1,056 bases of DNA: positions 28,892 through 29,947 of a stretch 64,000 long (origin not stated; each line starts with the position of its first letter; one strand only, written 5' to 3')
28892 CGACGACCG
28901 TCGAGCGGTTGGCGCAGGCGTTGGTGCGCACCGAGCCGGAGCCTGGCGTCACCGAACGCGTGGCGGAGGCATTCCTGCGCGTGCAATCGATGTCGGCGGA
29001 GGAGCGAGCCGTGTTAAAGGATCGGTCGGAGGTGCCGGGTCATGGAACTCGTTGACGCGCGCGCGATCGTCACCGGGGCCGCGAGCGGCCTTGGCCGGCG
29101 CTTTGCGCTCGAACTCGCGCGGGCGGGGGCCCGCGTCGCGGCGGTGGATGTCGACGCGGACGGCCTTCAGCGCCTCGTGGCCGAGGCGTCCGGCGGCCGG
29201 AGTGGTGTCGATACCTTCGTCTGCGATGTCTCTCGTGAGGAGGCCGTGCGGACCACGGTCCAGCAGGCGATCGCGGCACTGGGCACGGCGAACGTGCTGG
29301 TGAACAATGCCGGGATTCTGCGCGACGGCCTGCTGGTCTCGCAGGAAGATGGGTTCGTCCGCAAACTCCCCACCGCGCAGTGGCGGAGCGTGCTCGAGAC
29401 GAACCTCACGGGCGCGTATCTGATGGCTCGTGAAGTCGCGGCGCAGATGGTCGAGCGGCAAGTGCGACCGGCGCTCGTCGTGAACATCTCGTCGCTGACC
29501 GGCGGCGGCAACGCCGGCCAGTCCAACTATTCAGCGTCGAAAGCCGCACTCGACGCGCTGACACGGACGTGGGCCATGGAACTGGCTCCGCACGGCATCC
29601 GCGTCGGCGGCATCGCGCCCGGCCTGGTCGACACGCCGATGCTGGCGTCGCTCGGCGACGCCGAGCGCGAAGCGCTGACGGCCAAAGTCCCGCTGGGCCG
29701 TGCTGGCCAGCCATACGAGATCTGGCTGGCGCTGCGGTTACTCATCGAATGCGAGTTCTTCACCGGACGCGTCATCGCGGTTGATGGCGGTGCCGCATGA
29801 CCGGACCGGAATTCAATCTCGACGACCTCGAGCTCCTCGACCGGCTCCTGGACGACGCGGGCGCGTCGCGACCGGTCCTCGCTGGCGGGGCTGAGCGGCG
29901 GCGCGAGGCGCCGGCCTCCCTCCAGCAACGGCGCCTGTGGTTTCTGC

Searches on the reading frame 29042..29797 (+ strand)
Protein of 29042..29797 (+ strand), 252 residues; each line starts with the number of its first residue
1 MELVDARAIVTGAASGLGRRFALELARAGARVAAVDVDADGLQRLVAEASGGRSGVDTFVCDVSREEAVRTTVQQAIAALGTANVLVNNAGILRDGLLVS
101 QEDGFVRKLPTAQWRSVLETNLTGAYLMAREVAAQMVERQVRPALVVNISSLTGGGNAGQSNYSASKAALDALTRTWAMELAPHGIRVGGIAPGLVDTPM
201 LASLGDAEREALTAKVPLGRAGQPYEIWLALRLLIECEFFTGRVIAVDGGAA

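Call 7: search_protein_families(library=pfam, proteins=[window:29042-29797:+], max_evalue=0.00001)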
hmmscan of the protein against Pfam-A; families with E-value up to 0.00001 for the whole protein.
window:29042-29797:+ (252 aa): 3 families
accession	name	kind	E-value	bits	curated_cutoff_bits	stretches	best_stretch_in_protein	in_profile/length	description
PF00106.31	adh_short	-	1.7e-51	175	26.6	1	8-207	3-193/195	short chain dehydrogenase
PF13561.12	adh_short_C2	-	2.9e-49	168.2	27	1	12-251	1-235/236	Enoyl-(Acyl carrier protein) reductase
PF08659.16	KR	-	6.7e-14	52.6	22.6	1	8-178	3-164/180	KR domain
